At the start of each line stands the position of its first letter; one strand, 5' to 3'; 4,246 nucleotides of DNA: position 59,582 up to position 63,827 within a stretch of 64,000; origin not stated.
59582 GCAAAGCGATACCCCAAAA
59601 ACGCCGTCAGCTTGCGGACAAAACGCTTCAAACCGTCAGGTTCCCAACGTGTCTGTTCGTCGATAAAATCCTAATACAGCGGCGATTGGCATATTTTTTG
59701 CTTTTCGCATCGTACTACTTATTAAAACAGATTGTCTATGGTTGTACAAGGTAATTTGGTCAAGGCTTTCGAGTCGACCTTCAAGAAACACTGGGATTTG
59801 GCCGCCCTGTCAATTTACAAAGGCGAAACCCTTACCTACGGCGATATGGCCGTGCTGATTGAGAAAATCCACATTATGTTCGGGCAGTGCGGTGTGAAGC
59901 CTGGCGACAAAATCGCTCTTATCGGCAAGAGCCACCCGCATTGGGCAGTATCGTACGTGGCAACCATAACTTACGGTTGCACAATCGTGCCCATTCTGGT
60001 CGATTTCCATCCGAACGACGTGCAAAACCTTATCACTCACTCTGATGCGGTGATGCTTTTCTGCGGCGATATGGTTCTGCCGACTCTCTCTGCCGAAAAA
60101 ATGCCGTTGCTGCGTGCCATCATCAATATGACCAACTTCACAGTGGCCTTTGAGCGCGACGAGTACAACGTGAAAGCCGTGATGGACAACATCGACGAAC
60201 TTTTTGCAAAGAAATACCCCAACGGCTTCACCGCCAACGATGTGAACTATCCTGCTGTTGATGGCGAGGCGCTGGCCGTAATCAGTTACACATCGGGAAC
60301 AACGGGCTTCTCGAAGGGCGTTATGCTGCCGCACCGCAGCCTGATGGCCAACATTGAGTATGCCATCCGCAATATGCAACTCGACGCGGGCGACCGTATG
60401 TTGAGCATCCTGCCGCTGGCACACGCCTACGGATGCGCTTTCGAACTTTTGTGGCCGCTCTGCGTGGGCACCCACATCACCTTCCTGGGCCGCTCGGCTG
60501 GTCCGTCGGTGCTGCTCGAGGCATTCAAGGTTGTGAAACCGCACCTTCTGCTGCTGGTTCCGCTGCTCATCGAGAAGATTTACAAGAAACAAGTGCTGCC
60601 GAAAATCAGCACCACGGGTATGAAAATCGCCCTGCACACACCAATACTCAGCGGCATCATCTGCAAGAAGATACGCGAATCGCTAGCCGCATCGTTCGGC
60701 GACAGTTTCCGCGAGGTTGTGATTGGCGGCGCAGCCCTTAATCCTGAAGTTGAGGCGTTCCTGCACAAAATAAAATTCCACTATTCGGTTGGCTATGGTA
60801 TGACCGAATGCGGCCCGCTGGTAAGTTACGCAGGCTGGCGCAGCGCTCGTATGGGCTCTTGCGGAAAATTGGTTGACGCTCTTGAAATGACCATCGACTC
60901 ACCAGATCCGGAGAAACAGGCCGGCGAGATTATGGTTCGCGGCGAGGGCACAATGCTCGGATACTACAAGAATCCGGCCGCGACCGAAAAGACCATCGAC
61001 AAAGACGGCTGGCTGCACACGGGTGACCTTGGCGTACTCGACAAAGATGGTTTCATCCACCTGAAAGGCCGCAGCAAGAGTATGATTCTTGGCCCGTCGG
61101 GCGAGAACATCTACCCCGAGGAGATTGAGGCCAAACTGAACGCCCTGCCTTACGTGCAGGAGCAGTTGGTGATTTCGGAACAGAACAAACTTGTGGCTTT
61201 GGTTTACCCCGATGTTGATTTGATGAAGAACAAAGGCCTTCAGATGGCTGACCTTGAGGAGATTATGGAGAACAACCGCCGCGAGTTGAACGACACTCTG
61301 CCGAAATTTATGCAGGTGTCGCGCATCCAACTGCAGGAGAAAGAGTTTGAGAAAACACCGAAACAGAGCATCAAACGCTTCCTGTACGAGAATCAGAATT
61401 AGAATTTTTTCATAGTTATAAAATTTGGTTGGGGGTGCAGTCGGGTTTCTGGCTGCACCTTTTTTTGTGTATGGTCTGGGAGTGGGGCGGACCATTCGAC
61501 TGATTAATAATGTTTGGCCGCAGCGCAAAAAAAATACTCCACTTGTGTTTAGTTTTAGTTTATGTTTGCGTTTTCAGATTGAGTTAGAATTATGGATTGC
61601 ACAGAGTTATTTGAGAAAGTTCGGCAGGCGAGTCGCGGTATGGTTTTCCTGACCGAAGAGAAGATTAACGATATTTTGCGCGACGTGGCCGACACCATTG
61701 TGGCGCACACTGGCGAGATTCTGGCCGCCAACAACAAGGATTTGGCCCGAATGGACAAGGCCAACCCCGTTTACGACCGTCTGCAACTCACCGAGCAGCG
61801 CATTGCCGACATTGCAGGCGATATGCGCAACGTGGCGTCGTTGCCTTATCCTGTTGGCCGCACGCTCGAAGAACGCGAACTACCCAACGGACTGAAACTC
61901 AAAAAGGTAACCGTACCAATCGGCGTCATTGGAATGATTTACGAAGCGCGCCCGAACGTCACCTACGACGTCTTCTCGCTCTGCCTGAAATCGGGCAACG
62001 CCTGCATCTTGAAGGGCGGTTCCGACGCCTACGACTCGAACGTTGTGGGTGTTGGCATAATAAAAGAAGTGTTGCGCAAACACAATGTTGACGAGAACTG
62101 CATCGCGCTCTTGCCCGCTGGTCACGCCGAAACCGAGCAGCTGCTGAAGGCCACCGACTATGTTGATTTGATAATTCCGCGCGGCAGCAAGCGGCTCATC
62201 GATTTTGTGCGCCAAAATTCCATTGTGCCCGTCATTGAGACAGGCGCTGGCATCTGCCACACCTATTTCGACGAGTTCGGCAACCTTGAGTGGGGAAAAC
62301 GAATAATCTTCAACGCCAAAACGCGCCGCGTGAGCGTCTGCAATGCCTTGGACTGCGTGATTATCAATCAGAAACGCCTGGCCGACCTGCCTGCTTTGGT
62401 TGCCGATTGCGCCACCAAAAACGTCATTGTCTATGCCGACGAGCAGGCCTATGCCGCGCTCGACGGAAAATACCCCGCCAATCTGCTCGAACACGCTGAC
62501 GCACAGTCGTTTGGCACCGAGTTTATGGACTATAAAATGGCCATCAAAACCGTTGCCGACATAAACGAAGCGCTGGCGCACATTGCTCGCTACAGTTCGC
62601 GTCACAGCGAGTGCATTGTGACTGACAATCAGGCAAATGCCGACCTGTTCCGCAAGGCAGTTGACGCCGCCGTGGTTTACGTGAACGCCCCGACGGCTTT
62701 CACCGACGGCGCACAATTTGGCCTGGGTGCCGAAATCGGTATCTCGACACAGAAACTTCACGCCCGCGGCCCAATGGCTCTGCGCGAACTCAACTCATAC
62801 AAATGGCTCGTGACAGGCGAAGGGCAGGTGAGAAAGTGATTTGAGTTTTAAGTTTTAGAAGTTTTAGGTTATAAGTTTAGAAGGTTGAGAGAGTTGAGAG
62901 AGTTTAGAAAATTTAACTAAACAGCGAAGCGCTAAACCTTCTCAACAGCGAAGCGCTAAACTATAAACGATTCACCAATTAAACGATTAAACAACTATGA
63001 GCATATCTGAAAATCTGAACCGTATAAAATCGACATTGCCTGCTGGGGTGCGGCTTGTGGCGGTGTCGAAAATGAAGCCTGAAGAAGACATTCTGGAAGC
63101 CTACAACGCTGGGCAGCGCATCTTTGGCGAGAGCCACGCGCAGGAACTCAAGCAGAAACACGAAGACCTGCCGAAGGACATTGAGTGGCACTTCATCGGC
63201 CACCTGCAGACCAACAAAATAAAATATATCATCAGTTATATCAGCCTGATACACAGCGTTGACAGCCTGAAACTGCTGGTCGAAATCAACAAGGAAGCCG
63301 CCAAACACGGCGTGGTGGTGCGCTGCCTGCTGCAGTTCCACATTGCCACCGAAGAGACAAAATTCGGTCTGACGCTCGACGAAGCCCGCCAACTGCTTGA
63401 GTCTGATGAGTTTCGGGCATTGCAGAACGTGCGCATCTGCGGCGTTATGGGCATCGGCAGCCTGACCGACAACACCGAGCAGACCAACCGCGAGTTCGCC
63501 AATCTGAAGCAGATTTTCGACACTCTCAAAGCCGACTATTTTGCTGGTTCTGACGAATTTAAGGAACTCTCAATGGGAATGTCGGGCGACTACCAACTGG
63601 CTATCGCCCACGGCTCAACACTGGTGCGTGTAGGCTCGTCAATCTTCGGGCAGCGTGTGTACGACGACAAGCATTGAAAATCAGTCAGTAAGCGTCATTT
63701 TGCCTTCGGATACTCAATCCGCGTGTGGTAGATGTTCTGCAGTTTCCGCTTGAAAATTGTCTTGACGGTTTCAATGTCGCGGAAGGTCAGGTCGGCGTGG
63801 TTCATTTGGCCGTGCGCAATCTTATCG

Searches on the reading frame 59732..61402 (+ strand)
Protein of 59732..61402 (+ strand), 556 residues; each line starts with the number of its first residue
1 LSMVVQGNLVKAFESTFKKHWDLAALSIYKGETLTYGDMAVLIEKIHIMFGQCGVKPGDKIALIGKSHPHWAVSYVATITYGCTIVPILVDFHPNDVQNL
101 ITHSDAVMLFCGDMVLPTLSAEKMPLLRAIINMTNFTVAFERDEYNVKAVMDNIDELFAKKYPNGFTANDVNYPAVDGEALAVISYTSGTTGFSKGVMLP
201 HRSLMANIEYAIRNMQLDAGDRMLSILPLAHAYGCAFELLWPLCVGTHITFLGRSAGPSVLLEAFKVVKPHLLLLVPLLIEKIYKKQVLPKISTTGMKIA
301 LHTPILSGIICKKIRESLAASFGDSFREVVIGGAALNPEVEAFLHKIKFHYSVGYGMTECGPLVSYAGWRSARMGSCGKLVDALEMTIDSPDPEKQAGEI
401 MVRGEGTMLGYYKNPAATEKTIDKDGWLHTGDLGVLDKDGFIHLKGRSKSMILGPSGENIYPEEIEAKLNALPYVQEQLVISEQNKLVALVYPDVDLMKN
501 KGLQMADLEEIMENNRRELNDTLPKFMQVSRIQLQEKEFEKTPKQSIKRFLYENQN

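Call 63: search_protein_families(library=pfam, proteins=[window:59732-61402:+], max_evalue=0.00001)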
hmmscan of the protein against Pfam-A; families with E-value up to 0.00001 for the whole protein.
window:59732-61402:+ (556 aa): 1 family
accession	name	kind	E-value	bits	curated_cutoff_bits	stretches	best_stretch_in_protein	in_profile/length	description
PF00501.34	AMP-binding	-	2.6e-64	217.8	29.9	1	14-412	2-384/384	AMP-binding enzyme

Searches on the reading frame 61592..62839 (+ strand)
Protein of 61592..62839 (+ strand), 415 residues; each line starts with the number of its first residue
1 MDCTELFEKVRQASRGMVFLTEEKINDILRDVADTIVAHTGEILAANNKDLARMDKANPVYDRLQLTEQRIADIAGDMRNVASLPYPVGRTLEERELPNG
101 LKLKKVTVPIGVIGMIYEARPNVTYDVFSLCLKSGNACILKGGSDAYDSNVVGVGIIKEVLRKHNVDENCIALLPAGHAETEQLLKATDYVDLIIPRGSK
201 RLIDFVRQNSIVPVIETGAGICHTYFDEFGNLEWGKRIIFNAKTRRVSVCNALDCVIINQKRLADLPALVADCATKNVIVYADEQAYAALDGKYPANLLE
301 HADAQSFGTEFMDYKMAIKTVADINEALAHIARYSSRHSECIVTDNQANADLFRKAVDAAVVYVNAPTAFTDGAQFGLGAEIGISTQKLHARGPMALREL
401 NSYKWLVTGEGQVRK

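Call 63: search_protein_families(library=pfam, proteins=[window:61592-62839:+], max_evalue=0.00001)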
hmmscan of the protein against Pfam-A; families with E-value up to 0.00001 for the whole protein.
window:61592-62839:+ (415 aa): 1 family
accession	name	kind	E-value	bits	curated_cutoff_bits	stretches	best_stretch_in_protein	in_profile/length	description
PF00171.27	Aldedh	-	8.6e-07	28.3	23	0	36-204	56-219/461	Aldehyde dehydrogenase family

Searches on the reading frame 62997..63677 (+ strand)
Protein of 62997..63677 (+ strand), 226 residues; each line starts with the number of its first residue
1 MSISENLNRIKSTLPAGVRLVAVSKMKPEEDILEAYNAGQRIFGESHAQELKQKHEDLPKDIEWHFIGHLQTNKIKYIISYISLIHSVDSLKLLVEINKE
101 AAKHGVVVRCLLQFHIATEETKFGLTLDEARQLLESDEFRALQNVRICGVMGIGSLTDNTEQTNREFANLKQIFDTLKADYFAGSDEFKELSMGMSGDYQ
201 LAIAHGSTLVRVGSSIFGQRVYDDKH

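Call 63: search_protein_families(library=pfam, proteins=[window:62997-63677:+], max_evalue=0.00001)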
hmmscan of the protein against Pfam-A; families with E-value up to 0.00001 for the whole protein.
window:62997-63677:+ (226 aa): 1 family
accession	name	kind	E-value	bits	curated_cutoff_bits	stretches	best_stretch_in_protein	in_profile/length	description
PF01168.26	Ala_racemase_N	-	3.9e-23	82.7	24.1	1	3-219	6-218/220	Alanine racemase, N-terminal domain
